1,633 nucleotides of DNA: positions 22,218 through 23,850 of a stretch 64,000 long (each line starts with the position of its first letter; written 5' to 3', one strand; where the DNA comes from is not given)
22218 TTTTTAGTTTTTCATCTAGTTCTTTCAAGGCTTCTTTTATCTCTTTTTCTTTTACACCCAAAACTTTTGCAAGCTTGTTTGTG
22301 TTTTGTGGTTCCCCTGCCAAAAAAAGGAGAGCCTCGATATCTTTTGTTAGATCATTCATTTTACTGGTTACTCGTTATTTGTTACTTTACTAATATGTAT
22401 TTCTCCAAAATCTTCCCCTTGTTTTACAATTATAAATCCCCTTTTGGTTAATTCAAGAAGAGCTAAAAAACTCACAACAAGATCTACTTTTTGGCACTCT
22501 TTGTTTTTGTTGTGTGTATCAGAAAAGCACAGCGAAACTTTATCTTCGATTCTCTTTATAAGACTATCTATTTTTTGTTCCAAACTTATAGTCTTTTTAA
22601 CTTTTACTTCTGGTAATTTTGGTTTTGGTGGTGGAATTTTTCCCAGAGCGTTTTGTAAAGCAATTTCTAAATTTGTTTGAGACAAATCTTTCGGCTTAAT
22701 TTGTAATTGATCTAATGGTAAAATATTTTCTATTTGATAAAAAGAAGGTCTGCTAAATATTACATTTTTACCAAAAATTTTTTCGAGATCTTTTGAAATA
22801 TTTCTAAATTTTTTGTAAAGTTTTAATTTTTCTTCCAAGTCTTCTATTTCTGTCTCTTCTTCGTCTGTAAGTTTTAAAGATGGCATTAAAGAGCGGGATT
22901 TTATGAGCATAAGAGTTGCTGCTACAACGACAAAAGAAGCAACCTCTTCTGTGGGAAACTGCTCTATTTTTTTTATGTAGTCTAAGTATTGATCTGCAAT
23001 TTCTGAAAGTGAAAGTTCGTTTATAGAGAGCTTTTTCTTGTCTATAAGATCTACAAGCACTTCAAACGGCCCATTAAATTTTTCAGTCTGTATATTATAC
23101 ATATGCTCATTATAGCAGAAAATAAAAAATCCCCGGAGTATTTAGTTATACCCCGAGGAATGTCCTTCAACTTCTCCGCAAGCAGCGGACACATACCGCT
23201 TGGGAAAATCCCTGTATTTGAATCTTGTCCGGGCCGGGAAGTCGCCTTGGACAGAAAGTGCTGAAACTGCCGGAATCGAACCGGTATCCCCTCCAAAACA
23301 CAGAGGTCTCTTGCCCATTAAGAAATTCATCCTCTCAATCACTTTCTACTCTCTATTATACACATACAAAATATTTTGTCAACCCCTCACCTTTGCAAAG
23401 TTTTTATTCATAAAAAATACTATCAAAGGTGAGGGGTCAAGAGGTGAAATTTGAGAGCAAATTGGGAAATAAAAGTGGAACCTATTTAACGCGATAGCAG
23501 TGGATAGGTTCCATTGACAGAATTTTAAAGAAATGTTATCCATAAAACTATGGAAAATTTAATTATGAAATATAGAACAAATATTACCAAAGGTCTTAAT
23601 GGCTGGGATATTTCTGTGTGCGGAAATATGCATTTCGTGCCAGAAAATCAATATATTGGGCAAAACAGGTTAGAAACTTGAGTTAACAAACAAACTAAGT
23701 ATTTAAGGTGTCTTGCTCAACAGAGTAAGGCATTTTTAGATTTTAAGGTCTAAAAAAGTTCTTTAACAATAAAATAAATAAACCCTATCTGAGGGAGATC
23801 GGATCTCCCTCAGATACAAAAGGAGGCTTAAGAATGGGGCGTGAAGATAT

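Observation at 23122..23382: GC-rich structured RNA candidate with perfect sigma70 promoter and intrinsic terminator immediately upstream of scpA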

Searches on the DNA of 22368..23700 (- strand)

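Call 4: search_rna_families(source=window, start=22900, end=23700, threshold=evalue, max_evalue=10, show_alignments=5)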
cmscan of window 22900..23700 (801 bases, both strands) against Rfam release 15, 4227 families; matches with E-value up to 10: 17.
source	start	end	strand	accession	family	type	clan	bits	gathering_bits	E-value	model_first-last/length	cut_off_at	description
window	23382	23437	-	RF04204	mir-3473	Gene; miRNA;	-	25.7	71.8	0.0066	1-78/78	no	mir-3473 microRNA precursor family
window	23449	23542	-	RF02030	tp2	Gene; sRNA;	-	21.6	50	0.8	1-114/114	no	tp2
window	23370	23455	+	RF04230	mir-9261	Gene; miRNA;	-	21.2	86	0.17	1-92/92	no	mir-9261 microRNA precursor family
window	23374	23444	+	RF03788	MIR5304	Gene; miRNA;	-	19.8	75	0.22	1-80/80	no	MIR5304 microRNA precursor family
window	23330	23481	+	RF04318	idnO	Cis-reg;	-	19.8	100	1.8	1-206/206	no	idnO ncRNA motif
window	23382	23437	-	RF00451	MIR395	Gene; miRNA;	-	19.5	56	0.3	24-82/104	no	mir-395 microRNA precursor family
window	22975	23050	+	RF02366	Yfr19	Gene; sRNA;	-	17.8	70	9.5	1-82/82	no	Cyanobacterial functional RNA 19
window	23383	23436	-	RF00884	MIR815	Gene; miRNA;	-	17.5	63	2.3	1-81/81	no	MIR815 microRNA precursor family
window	23379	23440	-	RF04096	mir-4433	Gene; miRNA;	-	16.7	77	3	1-83/83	no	mir-4433 microRNA precursor family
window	23472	23575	+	RF02321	TtnuHACA14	Gene; snRNA; snoRNA; HACA-box;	-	16.4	100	6.7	1-133/133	no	Tetrahymena snoRNA TtnuHACA14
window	23379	23440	-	RF03631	MIR3440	Gene; miRNA;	-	16.3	105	2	33-93/127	no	MIR3440 microRNA precursor family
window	23376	23445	+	RF00904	mir-392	Gene; miRNA;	-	15.8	62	7.4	1-75/75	no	mir-392 microRNA precursor family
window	23378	23442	-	RF04157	MIR9486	Gene; miRNA;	-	15.7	100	4.1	1-119/119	no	MIR9486 microRNA precursor family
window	23379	23440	-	RF03983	MIR5284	Gene; miRNA;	-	15.7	93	4.1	1-111/111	no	MIR5284 microRNA precursor family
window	23379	23440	-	RF01005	MIR530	Gene; miRNA;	-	14.4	85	9.8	26-149/172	no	MIR530 microRNA precursor family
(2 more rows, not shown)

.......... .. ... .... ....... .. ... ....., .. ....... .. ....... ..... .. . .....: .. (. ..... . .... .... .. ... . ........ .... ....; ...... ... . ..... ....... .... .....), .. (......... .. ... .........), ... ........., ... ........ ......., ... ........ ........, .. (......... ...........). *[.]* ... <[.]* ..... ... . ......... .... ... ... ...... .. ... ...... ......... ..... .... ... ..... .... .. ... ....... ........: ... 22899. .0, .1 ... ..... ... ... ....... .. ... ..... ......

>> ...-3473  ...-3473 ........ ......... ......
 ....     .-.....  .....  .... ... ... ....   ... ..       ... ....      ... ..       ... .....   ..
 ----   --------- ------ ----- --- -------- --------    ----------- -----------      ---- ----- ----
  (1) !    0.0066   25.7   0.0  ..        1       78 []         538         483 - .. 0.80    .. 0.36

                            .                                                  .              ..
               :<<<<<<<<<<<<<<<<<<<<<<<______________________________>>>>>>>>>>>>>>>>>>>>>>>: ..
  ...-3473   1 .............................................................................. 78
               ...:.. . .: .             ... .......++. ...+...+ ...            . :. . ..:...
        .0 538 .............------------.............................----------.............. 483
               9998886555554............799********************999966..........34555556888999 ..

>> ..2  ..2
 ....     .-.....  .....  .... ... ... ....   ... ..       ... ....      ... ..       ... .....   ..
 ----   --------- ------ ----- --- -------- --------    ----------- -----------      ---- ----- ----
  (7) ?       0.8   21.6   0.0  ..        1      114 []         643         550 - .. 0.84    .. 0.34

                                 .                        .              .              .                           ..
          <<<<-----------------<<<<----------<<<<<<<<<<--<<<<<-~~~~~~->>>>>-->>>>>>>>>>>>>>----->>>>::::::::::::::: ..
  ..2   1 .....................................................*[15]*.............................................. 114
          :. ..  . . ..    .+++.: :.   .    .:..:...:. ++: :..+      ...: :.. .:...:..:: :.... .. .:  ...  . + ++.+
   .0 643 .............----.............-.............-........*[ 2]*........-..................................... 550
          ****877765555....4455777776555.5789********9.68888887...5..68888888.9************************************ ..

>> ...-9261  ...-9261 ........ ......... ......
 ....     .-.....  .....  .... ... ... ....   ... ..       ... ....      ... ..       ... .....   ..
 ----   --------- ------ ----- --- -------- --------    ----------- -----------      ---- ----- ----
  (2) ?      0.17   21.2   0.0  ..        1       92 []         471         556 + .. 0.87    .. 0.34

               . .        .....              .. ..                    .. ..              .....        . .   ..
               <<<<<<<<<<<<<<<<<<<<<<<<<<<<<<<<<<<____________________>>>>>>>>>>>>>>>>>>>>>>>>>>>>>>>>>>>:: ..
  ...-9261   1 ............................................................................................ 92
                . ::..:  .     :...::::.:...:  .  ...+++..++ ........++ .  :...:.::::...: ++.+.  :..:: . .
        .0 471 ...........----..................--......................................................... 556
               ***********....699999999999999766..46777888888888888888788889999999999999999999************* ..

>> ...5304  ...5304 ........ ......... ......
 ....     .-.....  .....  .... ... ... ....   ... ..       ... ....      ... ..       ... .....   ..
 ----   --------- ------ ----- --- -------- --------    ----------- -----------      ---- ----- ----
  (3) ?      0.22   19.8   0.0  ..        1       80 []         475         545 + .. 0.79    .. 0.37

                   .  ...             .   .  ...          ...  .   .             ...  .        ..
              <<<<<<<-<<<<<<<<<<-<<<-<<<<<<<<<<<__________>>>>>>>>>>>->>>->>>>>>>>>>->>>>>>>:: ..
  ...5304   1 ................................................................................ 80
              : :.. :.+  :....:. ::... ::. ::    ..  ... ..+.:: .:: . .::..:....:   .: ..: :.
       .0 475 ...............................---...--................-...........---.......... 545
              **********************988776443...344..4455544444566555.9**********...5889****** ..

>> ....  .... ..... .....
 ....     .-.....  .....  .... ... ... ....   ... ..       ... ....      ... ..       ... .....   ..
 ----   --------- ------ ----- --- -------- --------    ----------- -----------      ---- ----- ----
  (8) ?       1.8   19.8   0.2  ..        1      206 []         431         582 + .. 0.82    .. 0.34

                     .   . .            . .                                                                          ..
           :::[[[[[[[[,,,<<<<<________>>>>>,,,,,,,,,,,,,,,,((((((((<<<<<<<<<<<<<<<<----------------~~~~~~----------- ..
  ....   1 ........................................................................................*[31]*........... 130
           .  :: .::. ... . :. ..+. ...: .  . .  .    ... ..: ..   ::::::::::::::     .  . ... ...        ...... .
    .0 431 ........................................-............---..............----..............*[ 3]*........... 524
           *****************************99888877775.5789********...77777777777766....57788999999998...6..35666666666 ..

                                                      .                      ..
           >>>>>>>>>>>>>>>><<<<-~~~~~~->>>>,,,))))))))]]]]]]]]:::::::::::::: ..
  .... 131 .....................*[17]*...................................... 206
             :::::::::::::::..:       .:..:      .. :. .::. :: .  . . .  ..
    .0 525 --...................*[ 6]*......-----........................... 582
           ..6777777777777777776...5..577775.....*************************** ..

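Call 22: search_dna_similar(query=window:23115-23385:-, collection=phages, mode=distant, max_evalue=1)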
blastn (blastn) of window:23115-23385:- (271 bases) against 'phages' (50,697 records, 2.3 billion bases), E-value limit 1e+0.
Records with a match: 18; places in all: 18; records where one place covers at least 80% of the query: 0.
Best place of each record, by identity: 80-90% 18.
By first word of the organism name: Streptococcus 12; Streptomyces 6.
By host as written in the record: Streptomyces griseus ATCC 10137 4; Streptomyces viridochromogenes DSM40736 2; Streptococcus urinalis 2285-97 1; Streptococcus agalactiae BSU451 1; Streptococcus agalactiae Gottschalk_1002A 1; Streptococcus urinalis FB127-CNA-2 1; Streptococcus urinalis SRR536860 1; Streptococcus agalactiae JN_AR_GBS373 1; and 6 more.
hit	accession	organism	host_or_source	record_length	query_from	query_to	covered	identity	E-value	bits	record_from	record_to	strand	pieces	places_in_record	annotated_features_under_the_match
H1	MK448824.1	Streptococcus phage Javan637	Streptococcus urinalis 2285-97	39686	4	47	16%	84.8%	2e-2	46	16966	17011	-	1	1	none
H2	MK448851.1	Streptococcus phage Javan14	Streptococcus agalactiae BSU451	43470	4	47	16%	84.8%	2e-2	46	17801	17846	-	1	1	none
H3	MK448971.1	Streptococcus phage Javan52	Streptococcus agalactiae ...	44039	4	47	16%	84.8%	2e-2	46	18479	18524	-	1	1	none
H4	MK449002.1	Streptococcus phage Javan642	Streptococcus urinalis FB127-CNA-2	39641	4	47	16%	84.8%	2e-2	46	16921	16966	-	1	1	none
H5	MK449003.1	Streptococcus phage Javan648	Streptococcus urinalis SRR536860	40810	4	47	16%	84.8%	2e-2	46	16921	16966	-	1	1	none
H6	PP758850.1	Streptococcus phage phiGBSVK-D_GBSInt1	Streptococcus agalactiae JN_AR_GBS373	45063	4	47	16%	84.8%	2e-2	46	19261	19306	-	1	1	none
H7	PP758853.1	Streptococcus phage phiGBSVK-D_GBSInt3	Streptococcus agalactiae JN_AR_GBS26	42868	4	47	16%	84.8%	2e-2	46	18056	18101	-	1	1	hypothetical protein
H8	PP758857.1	Streptococcus phage phiGBSVK-D_GBSInt8.1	Streptococcus agalactiae JN_AR_GBS273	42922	4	47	16%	84.8%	2e-2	46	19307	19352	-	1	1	none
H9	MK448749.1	Streptococcus phage Javan39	Streptococcus agalactiae ERR129758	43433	4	47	16%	82.6%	3e-1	41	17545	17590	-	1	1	none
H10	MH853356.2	Streptococcus phage LF2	Streptococcus agalactiae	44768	4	47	16%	82.6%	3e-1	41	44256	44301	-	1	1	none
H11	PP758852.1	Streptococcus phage phiGBSVK-D_GBSInt2.2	Streptococcus agalactiae JN_AR_GBS124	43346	4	47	16%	82.6%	3e-1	41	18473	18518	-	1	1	hypothetical protein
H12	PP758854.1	Streptococcus phage phiGBSVK-D_GBSInt4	Streptococcus agalactiae JN_AR_GBS2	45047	4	47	16%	82.6%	3e-1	41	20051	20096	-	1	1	hypothetical protein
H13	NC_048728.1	Streptomyces phage Comrade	Streptomyces griseus ATCC 10137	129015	89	119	11%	87.1%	9e-1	39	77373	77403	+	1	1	129: tRNA-Ser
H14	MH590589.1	Streptomyces phage SparkleGoddess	Streptomyces griseus ATCC 10137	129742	89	119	11%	87.1%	9e-1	39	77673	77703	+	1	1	131: tRNA-Ser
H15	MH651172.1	Streptomyces phage Comrade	Streptomyces griseus ATCC 10137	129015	89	119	11%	87.1%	9e-1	39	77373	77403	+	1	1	129: tRNA-Ser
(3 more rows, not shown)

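Call 23: search_dna_similar(query=window:23115-23385:-, collection=plasmids, mode=distant, max_evalue=1)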
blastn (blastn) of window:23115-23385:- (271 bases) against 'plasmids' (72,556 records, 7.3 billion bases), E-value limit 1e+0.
Records with a match: 2; places in all: 2; records where one place covers at least 80% of the query: 0.
Best place of each record, by identity: 90-95% 1; 80-90% 1.
By first word of the organism name: Streptococcus 1; Sinorhizobium 1.
By predicted mobility (MOB-suite, as given by PLSDB): non-mobilizable 1; conjugative 1.
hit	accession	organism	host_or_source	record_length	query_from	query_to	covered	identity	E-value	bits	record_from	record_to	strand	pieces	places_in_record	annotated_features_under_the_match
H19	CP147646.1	Streptococcus agalactiae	Homo sapiens,mixed ...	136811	4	47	16%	82.6%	8e-1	41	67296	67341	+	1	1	none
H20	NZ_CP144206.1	Sinorhizobium chiapasense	mixed culture,rhizosphere soil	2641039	104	133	11%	90.0%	8e-1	42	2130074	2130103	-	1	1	none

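Call 25: search_rna_families(sources=[L009, L010, L012], threshold=gathering)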
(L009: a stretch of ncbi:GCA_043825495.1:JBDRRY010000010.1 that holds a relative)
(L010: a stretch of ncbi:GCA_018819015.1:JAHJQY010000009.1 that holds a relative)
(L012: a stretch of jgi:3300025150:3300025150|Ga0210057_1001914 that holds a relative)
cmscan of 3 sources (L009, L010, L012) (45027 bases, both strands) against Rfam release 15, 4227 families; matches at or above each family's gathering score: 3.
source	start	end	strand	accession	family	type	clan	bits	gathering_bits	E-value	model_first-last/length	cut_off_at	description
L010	4367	4439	+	RF00005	tRNA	Gene; tRNA;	CL00001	66.4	29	2.2e-12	1-71/71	no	tRNA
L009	693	765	+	RF00005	tRNA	Gene; tRNA;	CL00001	66.3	29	2.3e-12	1-71/71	no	tRNA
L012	1790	1863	+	RF00005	tRNA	Gene; tRNA;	CL00001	66.3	29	2.3e-12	1-71/71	no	tRNA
